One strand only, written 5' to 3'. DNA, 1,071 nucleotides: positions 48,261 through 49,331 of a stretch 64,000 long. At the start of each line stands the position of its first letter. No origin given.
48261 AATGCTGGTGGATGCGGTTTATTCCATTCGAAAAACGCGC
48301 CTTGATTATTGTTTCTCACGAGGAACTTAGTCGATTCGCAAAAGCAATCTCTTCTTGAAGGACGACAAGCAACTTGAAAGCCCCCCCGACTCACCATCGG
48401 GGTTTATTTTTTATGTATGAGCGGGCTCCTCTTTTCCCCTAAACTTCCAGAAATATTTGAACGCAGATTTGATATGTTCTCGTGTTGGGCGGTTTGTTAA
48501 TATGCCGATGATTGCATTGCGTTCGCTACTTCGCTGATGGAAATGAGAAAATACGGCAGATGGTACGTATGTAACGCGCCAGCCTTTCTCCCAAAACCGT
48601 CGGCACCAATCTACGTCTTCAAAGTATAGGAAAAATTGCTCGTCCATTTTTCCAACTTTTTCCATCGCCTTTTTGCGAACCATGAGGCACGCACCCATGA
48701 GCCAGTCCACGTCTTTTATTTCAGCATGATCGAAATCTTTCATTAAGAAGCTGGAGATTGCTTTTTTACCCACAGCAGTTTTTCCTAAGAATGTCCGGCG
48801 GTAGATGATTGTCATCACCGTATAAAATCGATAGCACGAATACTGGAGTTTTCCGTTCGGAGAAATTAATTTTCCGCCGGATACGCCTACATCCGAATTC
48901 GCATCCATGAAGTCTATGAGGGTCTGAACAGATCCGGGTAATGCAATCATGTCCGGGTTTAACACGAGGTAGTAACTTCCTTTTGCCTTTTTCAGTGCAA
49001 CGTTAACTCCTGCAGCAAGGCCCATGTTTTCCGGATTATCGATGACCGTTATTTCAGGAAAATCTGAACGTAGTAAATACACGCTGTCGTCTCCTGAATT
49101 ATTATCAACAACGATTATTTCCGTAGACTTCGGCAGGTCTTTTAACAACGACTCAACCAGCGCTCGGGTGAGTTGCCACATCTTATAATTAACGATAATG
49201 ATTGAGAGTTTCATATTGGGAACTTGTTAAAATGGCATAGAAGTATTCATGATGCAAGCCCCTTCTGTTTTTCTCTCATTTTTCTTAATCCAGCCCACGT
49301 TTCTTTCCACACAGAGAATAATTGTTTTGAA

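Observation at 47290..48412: Tandemly duplicated promoter-leader-ORF-terminator cassette on the opposite strand between scpA and the glycan cluster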

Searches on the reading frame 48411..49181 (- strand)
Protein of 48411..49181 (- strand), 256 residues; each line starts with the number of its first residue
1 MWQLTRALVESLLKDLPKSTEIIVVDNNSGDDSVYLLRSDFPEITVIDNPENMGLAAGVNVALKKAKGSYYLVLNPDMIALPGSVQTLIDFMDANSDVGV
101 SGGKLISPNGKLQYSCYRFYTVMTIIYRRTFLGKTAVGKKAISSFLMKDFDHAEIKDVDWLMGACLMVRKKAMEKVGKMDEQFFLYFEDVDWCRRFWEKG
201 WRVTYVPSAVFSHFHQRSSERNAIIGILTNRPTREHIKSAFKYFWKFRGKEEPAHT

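Call 48: find_related_loci(query=window:48411-49181:-, collection=metagenome_contigs, flank=4000)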
Query window:48411-49181:- (256 aa) in metagenome_contigs; peptide patterns used: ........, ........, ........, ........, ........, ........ (x = any residue, [..] = any of these).
600 stretches matched a pattern (row limit reached: there are more); 373 encode a relative of the query (tblastn E <= 1e-3); the best 80 are kept; 80 distinct loci.
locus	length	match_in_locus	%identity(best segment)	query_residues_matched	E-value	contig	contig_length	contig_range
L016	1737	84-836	65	4-253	1e-123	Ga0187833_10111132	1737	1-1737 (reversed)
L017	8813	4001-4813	40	4-253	3e-71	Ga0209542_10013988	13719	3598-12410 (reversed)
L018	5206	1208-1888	46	21-247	2e-70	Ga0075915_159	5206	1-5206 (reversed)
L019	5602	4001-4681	46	21-247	6e-70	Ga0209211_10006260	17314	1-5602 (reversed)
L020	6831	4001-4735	43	4-247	2e-67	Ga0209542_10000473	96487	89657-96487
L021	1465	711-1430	44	6-247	1e-70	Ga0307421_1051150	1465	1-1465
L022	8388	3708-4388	46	21-247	2e-66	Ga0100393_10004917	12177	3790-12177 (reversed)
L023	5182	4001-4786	39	6-255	5e-65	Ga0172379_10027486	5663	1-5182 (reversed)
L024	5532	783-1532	42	5-249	2e-65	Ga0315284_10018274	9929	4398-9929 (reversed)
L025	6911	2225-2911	44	21-248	1e-62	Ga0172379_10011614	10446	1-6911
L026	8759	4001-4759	41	5-253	2e-61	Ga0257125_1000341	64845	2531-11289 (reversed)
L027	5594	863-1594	40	5-247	1e-59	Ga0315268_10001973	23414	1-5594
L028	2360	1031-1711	45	19-245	2e-59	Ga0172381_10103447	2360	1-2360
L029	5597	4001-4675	40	19-249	2e-56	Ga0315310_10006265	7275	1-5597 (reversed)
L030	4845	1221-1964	40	1-248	1e-56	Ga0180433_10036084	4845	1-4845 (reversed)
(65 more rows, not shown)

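Call 54: find_homologous_proteins(query=window:48411-49181:-, max_evalue=1e-60)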
Query window:48411-49181:- (256 aa): 860 proteins with E <= 1e-60 among 1608 candidates; the best 120 are listed.
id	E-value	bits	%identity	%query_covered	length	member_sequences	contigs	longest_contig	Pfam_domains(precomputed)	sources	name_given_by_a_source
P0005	2.4e-166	569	97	100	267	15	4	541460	PF13632.13,PF13641.13,PF00535.33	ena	-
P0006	5.4e-150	516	87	100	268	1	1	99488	PF13632.13,PF13641.13,PF00535.33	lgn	-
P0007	5.8e-145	499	85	100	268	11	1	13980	PF13632.13,PF13641.13,PF00535.33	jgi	jgi:N-acetylglucosaminyl-diphospho-decaprenol L-rhamnosyltransferase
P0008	8.8e-144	495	84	100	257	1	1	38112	PF13712.13,PF13632.13,PF13641.13,PF00535.33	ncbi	-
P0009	2.3e-143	494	84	100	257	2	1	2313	PF13632.13,PF13641.13,PF00535.33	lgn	-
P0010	4.3e-142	490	84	100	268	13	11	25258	PF13632.13,PF13506.14,PF13641.13,PF00535.33,PF02709.21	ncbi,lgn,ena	-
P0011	1.5e-137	475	80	100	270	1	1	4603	PF13632.13,PF10111.15,PF13641.13,PF00535.33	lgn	-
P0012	4.3e-137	474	82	99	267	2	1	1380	PF13632.13,PF13641.13,PF00535.33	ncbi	ncbi:MAG: glycosyltransferase family 2 protein [Patescibacteria group bacterium]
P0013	4.6e-137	473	81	99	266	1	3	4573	PF13632.13,PF13641.13,PF00535.33,PF02709.21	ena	-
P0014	1.0e-136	472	81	99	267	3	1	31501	PF13632.13,PF13641.13,PF00535.33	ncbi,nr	ncbi:MAG: glycosyltransferase family 2 protein [bacterium]|nr:glycosyltransferase family 2 protein [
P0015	1.1e-136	472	80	99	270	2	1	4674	PF13632.13,PF10111.15,PF13641.13,PF00535.33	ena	-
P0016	1.1e-136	472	80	100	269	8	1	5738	PF13632.13,PF13641.13,PF00535.33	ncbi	-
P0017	1.4e-136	472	79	98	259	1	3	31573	PF13632.13,PF10111.15,PF13641.13,PF00535.33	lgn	-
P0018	1.9e-136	471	81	100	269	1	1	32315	PF13632.13,PF10111.15,PF13641.13,PF00535.33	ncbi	-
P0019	2.4e-136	471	82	99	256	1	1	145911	PF13632.13,PF13641.13,PF00535.33,PF02709.21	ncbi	-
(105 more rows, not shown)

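Call 55: find_encoding_contigs(protein=P0006, flank=3500, max_places=1)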
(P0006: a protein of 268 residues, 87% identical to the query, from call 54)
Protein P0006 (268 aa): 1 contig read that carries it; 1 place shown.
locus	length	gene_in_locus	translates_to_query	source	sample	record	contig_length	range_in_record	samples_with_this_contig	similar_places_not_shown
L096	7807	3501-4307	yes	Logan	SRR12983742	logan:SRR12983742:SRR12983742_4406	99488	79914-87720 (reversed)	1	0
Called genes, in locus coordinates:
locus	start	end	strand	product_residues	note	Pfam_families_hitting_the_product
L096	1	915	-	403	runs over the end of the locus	PF01041:DegT_DnrJ_EryC1, PF00155:Aminotran_1_2 (faint), PF01041:DegT_DnrJ_EryC1 (weak)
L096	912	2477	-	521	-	PF08245:Mur_ligase_M, PF02875:Mur_ligase_C (weak)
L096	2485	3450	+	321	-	PF13641:Glyco_tranf_2_3, PF00535:Glycos_transf_2, PF10111:Glyco_tranf_2_2 (faint), PF13632:Glyco_trans_2_3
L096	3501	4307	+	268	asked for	PF00535:Glycos_transf_2, PF13641:Glyco_tranf_2_3, PF13632:Glyco_trans_2_3 (weak)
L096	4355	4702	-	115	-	-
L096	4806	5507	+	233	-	PF02616:SMC_ScpA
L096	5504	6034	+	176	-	PF04079:SMC_ScpB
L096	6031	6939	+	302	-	PF00768:Peptidase_S11, PF13354:Beta-lactamase2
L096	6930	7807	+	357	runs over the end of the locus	PF00953:Glycos_transf_4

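Call 56: find_encoding_contigs(protein=P0008, flank=3500, max_places=1)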
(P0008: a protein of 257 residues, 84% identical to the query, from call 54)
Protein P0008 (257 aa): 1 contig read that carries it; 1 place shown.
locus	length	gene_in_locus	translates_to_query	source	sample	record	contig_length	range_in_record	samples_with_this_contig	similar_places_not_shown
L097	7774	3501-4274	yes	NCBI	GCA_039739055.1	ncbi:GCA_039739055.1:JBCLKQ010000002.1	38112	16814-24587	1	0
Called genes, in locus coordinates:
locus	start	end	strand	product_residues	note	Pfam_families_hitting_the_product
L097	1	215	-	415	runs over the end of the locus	PF01041:DegT_DnrJ_EryC1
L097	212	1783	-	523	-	PF08245:Mur_ligase_M, PF02875:Mur_ligase_C (weak)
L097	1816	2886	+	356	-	PF00535:Glycos_transf_2, PF13632:Glyco_trans_2_3 (faint)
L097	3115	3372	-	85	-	-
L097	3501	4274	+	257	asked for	PF00535:Glycos_transf_2, PF13641:Glyco_tranf_2_3, PF13712:Glyco_tranf_2_5 (weak), PF13632:Glyco_trans_2_3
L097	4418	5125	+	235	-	PF02616:SMC_ScpA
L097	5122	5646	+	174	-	PF04079:SMC_ScpB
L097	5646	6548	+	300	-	PF00768:Peptidase_S11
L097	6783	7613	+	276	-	PF00953:Glycos_transf_4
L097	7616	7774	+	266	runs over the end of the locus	PF21799:MurD-like_N, PF08245:Mur_ligase_M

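Call 57: find_encoding_contigs(protein=P0010, flank=3500, max_places=3)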
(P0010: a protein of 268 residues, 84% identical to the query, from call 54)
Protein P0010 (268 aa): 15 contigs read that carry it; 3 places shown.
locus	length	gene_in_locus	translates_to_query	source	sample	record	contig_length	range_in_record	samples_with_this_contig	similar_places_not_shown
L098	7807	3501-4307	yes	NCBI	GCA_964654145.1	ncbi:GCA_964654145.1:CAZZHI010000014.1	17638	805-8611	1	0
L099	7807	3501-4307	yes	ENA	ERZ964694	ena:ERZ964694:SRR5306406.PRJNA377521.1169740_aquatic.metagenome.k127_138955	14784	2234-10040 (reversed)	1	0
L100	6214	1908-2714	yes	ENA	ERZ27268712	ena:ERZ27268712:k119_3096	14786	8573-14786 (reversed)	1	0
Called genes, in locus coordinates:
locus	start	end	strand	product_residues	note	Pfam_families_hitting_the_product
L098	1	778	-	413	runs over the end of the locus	PF01041:DegT_DnrJ_EryC1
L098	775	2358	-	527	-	PF08245:Mur_ligase_M, PF02875:Mur_ligase_C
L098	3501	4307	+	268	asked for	PF00535:Glycos_transf_2, PF13641:Glyco_tranf_2_3, PF13506:Glyco_transf_21 (faint), PF13632:Glyco_trans_2_3, PF02709:Glyco_transf_7C (faint)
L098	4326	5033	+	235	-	PF02616:SMC_ScpA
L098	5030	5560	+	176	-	PF04079:SMC_ScpB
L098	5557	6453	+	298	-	PF00768:Peptidase_S11, PF13354:Beta-lactamase2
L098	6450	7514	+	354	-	PF00953:Glycos_transf_4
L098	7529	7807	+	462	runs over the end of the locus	PF21799:MurD-like_N, PF08245:Mur_ligase_M, PF02875:Mur_ligase_C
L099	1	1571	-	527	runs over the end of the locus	PF08245:Mur_ligase_M, PF02875:Mur_ligase_C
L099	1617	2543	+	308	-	PF00535:Glycos_transf_2, PF13641:Glyco_tranf_2_3, PF13632:Glyco_trans_2_3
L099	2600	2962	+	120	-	PF04480:DUF559, PF18741:MTES_1575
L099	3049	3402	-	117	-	-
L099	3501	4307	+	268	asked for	PF00535:Glycos_transf_2, PF13641:Glyco_tranf_2_3, PF13506:Glyco_transf_21 (faint), PF13632:Glyco_trans_2_3, PF02709:Glyco_transf_7C (faint)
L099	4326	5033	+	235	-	PF02616:SMC_ScpA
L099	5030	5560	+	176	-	PF04079:SMC_ScpB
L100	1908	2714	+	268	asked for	PF00535:Glycos_transf_2, PF13641:Glyco_tranf_2_3, PF13506:Glyco_transf_21 (faint), PF13632:Glyco_trans_2_3, PF02709:Glyco_transf_7C (faint)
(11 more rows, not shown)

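Call 58: find_encoding_contigs(protein=P0019, flank=3500, max_places=1)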
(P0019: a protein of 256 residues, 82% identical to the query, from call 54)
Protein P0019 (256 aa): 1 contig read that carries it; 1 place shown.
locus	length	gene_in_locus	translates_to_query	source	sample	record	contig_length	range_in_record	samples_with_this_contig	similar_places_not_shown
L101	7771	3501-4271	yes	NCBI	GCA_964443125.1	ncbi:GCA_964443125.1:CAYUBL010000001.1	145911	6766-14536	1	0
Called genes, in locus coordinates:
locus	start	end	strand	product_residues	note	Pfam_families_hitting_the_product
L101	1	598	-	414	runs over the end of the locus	PF01041:DegT_DnrJ_EryC1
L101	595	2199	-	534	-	PF08245:Mur_ligase_M, PF02875:Mur_ligase_C (weak)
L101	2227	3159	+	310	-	PF00535:Glycos_transf_2, PF13641:Glyco_tranf_2_3 (weak), PF13632:Glyco_trans_2_3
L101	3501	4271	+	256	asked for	PF00535:Glycos_transf_2, PF13641:Glyco_tranf_2_3, PF13632:Glyco_trans_2_3, PF02709:Glyco_transf_7C (weak)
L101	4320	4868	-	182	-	-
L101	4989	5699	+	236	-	PF02616:SMC_ScpA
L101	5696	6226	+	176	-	PF04079:SMC_ScpB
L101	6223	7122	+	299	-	PF00768:Peptidase_S11, PF13354:Beta-lactamase2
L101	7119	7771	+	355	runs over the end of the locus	PF00953:Glycos_transf_4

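Call 75: find_encoding_contigs(protein=P0007, flank=3500, max_places=1)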
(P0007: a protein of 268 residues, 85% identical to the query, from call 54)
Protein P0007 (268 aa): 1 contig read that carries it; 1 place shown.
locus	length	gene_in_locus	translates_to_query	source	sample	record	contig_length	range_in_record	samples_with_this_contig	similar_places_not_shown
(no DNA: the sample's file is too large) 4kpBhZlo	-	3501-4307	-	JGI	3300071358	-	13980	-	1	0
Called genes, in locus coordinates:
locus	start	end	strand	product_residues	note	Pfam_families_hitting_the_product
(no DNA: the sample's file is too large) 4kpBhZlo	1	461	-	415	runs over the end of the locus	PF01041:DegT_DnrJ_EryC1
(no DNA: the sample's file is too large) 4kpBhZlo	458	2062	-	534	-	PF08245:Mur_ligase_M, PF02875:Mur_ligase_C (weak)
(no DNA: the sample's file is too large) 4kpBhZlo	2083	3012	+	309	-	PF13641:Glyco_tranf_2_3, PF00535:Glycos_transf_2, PF13632:Glyco_trans_2_3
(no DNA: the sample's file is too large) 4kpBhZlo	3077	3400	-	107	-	-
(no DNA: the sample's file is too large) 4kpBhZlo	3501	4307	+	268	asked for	PF00535:Glycos_transf_2, PF13641:Glyco_tranf_2_3, PF13632:Glyco_trans_2_3 (weak)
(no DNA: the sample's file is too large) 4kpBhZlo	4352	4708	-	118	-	-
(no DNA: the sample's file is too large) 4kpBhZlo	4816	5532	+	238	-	PF02616:SMC_ScpA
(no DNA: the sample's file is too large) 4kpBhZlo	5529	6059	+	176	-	PF04079:SMC_ScpB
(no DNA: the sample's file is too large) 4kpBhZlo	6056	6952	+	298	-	PF00768:Peptidase_S11, PF13354:Beta-lactamase2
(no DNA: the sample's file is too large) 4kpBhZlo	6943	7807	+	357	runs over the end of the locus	PF00953:Glycos_transf_4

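Call 76: find_encoding_contigs(protein=P0014, flank=3500, max_places=1)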
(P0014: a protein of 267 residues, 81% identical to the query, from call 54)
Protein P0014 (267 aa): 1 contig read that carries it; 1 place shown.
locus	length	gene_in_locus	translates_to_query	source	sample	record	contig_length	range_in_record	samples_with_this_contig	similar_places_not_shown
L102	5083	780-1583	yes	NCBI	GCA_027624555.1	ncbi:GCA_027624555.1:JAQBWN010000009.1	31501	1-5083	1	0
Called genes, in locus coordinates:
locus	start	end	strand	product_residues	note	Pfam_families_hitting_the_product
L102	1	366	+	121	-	?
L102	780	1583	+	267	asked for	PF00535:Glycos_transf_2, PF13641:Glyco_tranf_2_3, PF13632:Glyco_trans_2_3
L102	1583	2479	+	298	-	PF00768:Peptidase_S11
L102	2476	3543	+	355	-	PF00953:Glycos_transf_4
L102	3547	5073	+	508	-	PF21799:MurD-like_N, PF08245:Mur_ligase_M, PF02875:Mur_ligase_C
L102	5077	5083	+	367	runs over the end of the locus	PF01098:FTSW_RODA_SPOVE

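Call 77: find_encoding_contigs(protein=P0018, flank=3500, max_places=1)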
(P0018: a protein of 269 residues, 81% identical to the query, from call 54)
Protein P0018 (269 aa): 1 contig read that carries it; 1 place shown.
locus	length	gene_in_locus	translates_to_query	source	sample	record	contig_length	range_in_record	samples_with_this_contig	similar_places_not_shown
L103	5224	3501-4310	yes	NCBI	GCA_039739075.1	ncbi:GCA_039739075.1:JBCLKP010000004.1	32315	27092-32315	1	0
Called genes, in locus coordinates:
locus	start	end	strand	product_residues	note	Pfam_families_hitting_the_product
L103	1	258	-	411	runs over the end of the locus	PF01041:DegT_DnrJ_EryC1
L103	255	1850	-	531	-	PF08245:Mur_ligase_M, PF02875:Mur_ligase_C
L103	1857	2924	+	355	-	PF00535:Glycos_transf_2, PF10111:Glyco_tranf_2_2 (faint), PF13641:Glyco_tranf_2_3, PF13632:Glyco_trans_2_3 (faint)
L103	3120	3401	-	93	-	-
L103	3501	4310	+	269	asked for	PF00535:Glycos_transf_2, PF10111:Glyco_tranf_2_2 (faint), PF13641:Glyco_tranf_2_3, PF13632:Glyco_trans_2_3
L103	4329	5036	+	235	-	PF02616:SMC_ScpA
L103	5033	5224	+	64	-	?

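Call 78: find_encoding_contigs(protein=P0017, flank=3500, max_places=1)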
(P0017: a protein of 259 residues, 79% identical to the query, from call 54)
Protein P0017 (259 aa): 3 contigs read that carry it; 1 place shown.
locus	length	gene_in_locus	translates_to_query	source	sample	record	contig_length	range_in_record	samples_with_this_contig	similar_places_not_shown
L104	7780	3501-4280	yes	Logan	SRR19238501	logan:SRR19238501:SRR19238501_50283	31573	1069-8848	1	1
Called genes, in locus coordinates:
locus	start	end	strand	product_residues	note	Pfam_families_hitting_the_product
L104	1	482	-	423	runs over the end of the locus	PF01041:DegT_DnrJ_EryC1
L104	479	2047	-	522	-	PF08245:Mur_ligase_M, PF02875:Mur_ligase_C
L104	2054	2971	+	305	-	PF13641:Glyco_tranf_2_3, PF00535:Glycos_transf_2, PF10111:Glyco_tranf_2_2 (faint), PF13632:Glyco_trans_2_3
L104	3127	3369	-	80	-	-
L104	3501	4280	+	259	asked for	PF00535:Glycos_transf_2, PF10111:Glyco_tranf_2_2 (faint), PF13641:Glyco_tranf_2_3, PF13632:Glyco_trans_2_3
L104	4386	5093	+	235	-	PF02616:SMC_ScpA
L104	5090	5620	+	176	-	PF04079:SMC_ScpB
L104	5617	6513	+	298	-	PF00768:Peptidase_S11, PF13354:Beta-lactamase2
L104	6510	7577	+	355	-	PF00953:Glycos_transf_4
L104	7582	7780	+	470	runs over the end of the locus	PF21799:MurD-like_N, PF08245:Mur_ligase_M, PF02875:Mur_ligase_C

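Call 93: find_encoding_contigs(protein=P0009, flank=3500, max_places=2)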
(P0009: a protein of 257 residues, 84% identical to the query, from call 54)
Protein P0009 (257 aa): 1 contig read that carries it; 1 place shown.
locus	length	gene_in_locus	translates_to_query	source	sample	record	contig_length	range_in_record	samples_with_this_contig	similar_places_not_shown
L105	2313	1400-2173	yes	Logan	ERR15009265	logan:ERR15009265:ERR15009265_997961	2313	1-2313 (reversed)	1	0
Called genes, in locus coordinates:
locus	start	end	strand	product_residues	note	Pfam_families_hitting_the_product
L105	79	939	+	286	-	PF01609:DDE_Tnp_1, PF13359:DDE_Tnp_4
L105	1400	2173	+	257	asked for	PF00535:Glycos_transf_2, PF13641:Glyco_tranf_2_3, PF13632:Glyco_trans_2_3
